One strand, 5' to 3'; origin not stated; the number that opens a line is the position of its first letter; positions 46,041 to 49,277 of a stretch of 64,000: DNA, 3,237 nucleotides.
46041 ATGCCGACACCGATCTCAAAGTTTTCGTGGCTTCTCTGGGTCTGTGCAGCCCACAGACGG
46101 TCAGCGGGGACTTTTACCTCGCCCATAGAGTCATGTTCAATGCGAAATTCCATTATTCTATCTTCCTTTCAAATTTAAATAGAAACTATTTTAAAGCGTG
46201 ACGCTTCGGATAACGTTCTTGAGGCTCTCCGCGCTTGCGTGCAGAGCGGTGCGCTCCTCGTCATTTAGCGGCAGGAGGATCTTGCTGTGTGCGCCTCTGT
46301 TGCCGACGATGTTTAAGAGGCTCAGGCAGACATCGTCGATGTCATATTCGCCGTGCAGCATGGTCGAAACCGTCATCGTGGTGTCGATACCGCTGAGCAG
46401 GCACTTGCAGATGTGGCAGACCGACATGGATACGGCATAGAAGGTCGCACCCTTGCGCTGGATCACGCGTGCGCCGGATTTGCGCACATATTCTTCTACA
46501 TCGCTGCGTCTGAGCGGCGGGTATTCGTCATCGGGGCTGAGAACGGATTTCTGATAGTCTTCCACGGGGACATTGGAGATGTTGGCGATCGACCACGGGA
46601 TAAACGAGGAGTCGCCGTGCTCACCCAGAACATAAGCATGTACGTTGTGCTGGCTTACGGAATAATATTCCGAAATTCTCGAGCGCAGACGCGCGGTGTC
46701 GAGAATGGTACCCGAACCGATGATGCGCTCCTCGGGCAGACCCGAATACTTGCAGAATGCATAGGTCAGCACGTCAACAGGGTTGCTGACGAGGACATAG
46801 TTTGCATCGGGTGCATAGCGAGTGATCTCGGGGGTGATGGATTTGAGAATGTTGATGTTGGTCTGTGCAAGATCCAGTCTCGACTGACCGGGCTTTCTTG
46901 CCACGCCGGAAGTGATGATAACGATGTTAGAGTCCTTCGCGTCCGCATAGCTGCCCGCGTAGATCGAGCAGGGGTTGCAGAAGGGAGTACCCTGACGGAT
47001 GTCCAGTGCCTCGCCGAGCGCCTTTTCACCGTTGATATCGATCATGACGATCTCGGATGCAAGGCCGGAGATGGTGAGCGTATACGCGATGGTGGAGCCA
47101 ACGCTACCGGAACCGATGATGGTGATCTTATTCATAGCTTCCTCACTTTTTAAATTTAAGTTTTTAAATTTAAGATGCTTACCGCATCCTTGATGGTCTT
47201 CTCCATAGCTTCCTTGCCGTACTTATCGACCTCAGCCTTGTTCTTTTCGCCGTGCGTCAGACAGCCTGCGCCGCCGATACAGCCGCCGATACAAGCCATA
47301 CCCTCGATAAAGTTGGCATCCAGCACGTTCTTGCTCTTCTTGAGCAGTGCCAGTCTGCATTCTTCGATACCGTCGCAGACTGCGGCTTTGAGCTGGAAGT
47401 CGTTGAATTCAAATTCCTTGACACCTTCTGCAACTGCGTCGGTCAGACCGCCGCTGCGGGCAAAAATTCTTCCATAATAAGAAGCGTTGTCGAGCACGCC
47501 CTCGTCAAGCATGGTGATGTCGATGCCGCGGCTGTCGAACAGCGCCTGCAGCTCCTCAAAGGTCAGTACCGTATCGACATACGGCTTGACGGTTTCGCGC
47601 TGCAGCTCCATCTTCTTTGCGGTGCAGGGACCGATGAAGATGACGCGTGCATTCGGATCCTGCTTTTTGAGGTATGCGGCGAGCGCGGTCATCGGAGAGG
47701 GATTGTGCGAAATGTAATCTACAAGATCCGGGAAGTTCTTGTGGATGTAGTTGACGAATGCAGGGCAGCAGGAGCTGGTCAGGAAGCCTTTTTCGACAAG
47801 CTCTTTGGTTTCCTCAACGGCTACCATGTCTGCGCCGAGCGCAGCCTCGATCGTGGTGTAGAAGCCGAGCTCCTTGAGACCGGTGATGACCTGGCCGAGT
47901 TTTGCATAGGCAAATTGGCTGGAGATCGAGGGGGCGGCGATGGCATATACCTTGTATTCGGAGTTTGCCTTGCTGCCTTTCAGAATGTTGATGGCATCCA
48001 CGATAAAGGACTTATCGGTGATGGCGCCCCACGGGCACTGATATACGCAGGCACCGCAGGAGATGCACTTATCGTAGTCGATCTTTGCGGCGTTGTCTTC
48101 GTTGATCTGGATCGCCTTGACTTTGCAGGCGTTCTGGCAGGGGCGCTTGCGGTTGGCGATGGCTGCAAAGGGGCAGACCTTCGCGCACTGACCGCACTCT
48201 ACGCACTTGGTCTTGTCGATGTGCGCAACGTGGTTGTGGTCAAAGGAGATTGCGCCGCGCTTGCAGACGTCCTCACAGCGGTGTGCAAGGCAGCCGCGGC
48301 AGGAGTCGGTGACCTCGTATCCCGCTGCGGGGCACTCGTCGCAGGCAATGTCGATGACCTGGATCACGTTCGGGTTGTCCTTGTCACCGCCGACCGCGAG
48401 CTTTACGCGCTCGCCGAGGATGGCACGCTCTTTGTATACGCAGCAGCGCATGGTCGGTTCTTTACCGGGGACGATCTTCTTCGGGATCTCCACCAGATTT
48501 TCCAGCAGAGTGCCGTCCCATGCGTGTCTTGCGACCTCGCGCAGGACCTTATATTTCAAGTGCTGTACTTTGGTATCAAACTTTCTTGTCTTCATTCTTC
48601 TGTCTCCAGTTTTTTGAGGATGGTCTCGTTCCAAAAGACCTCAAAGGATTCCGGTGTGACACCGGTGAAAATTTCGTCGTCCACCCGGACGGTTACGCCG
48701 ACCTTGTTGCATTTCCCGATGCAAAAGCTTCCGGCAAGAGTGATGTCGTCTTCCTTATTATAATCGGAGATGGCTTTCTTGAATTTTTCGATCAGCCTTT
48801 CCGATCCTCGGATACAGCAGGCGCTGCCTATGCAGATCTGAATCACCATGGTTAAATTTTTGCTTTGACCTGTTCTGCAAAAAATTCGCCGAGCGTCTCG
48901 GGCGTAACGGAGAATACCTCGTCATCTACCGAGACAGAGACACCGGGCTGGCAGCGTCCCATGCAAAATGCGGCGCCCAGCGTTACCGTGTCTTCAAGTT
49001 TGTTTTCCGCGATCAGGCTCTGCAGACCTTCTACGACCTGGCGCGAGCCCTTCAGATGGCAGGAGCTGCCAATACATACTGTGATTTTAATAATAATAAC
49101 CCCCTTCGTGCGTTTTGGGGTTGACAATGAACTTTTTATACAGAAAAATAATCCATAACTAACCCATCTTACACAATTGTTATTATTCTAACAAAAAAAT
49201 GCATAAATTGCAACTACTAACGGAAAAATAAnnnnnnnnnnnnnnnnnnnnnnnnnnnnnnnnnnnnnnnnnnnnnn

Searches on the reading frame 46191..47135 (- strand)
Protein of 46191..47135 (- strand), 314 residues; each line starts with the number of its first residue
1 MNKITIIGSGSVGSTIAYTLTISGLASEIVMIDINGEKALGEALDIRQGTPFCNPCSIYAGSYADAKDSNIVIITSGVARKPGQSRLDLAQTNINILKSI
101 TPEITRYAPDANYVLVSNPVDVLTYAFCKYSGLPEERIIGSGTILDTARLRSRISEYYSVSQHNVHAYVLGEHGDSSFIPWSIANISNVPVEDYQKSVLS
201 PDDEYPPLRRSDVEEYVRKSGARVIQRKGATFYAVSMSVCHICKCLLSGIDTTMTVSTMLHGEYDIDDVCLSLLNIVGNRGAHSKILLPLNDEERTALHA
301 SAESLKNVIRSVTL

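Call 8: search_protein_families(library=pfam, proteins=[window:46191-47135:-], max_evalue=0.00001)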
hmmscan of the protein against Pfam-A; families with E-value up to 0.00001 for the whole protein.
window:46191-47135:- (314 aa): 2 families
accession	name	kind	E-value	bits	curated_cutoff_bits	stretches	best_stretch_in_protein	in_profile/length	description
PF00056.29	Ldh_1_N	-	1.9e-41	141.8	27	1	3-140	2-141/141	lactate/malate dehydrogenase, NAD binding domain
PF02866.23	Ldh_1_C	-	1.1e-28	100.8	22.6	1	143-311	1-169/174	lactate/malate dehydrogenase, alpha/beta C-terminal domain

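Call 46: search_protein_families(library=ncbifam, proteins=[window:46191-47135:-], max_evalue=1e-20)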
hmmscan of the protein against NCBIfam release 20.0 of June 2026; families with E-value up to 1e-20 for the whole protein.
window:46191-47135:- (314 aa): 5 families
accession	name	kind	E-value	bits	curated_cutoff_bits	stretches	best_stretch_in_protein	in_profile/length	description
NF000824.0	PRK00066.1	subfamily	5.4e-104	347.9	339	1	2-312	7-314/316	L-lactate dehydrogenase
TIGR01771.1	L-LDH-NAD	equivalog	9.3e-99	330.5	303.55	1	6-307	1-299/299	L-lactate dehydrogenase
NF004863.0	PRK06223.1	subfamily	1.3e-82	277.5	283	1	1-312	3-307/313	malate dehydrogenase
TIGR01763.1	MalateDH_bact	equivalog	3.6e-64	216.9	351.85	1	2-310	2-303/305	malate dehydrogenase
NF041314.1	Malate_DH_Halo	equivalog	7e-53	179.8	550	1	1-308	1-299/304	malate dehydrogenase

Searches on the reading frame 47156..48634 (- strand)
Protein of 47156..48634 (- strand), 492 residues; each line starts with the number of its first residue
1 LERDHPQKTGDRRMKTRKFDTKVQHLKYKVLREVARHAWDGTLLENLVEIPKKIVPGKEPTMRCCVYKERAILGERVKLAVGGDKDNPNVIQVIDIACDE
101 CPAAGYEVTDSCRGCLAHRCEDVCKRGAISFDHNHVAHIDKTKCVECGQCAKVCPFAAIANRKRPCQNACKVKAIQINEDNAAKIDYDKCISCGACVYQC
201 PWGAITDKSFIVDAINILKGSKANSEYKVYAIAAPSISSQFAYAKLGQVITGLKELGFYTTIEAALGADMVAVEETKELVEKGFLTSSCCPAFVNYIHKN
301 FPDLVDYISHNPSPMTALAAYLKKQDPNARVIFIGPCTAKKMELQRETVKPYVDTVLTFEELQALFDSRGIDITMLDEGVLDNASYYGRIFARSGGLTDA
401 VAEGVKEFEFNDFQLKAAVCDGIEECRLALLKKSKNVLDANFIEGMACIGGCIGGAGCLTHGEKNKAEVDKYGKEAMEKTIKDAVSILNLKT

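Call 8: search_protein_families(library=pfam, proteins=[window:47156-48634:-], max_evalue=0.00001)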
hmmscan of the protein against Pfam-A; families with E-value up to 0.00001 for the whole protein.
window:47156-48634:- (492 aa): 10 families
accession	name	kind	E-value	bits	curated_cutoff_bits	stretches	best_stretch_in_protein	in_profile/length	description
PF02906.19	Fe_hyd_lg_C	-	7.7e-61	206.3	22.1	1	228-456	2-245/245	Iron only hydrogenase large subunit, C-terminal domain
PF00037.32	Fer4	-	6.2e-14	51.6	21.1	2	184-206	2-24/24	4Fe-4S binding domain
PF12838.12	Fer4_7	-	3.4e-12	47.1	27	2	111-158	1-52/52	4Fe-4S dicluster domain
PF13484.11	Fer4_16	-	3e-10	41.2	30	1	143-203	1-66/66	4Fe-4S double cluster binding domain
PF25160.1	LdpA_Fe-S-bd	-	7.8e-10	38.8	27.6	1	163-209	6-47/49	LdpA Fe-S cluster-binding domain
PF12837.12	Fer4_6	-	1.1e-09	38.3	25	1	136-159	1-24/24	4Fe-4S binding domain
PF12797.12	Fer4_2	-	3.5e-08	33.3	24.5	0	184-202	4-22/22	4Fe-4S binding domain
PF14697.11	Fer4_21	-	5.8e-08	33.2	35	0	166-205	14-57/59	4Fe-4S dicluster domain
PF13237.11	Fer4_10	-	1e-07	32.2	25.5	1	139-201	4-53/53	4Fe-4S dicluster domain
PF13187.11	Fer4_9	-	5.3e-07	30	27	0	165-205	7-52/52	4Fe-4S dicluster domain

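Call 46: search_protein_families(library=ncbifam, proteins=[window:47156-48634:-], max_evalue=1e-20)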
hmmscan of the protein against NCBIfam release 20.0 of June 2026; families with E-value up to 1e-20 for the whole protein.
window:47156-48634:- (492 aa): 4 families
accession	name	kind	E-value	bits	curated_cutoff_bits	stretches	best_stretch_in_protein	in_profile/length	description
TIGR04105.1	FeFe_hydrog_B1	subfamily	6.3e-170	565.8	450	1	19-461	1-461/462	monomeric [FeFe] hydrogenase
TIGR02512.1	FeFe_hydrog_A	subfamily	2.9e-50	171.2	405.95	1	138-407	3-295/375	[FeFe] hydrogenase, group A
NF040763.1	FeFe_hydrog_A6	exception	4e-46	157.5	765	1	176-405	176-431/571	NADH-dependent [FeFe] hydrogenase, group A6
NF040762.1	Hydr_FeFe_Clost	exception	2.9e-32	112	900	1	137-409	139-434/572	ferredoxin hydrogenase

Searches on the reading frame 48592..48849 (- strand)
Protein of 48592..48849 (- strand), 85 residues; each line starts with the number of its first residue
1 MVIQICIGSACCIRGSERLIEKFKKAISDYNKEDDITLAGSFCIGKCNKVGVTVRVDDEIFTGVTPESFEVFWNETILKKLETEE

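Call 49: search_protein_families(library=pfam, proteins=[window:48592-48849:-], max_evalue=0.001)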
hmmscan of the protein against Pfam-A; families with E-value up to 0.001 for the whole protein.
window:48592-48849:- (85 aa): 1 family
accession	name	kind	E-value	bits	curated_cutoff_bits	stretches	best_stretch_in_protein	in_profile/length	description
PF01257.25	2Fe-2S_thioredx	-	1.5e-08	35.1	24.8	1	2-70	67-138/145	Thioredoxin-like [2Fe-2S] ferredoxin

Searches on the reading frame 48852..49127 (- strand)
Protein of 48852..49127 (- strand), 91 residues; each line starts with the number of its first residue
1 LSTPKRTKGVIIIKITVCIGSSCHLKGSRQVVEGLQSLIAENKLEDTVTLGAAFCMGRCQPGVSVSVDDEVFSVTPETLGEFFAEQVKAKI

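Call 49: search_protein_families(library=pfam, proteins=[window:48852-49127:-], max_evalue=0.001)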
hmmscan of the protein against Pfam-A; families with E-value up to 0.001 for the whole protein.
window:48852-49127:- (91 aa): 1 family
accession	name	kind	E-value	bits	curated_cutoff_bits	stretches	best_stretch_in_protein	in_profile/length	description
PF01257.25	2Fe-2S_thioredx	-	1.6e-07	31.7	24.8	1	13-80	66-138/145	Thioredoxin-like [2Fe-2S] ferredoxin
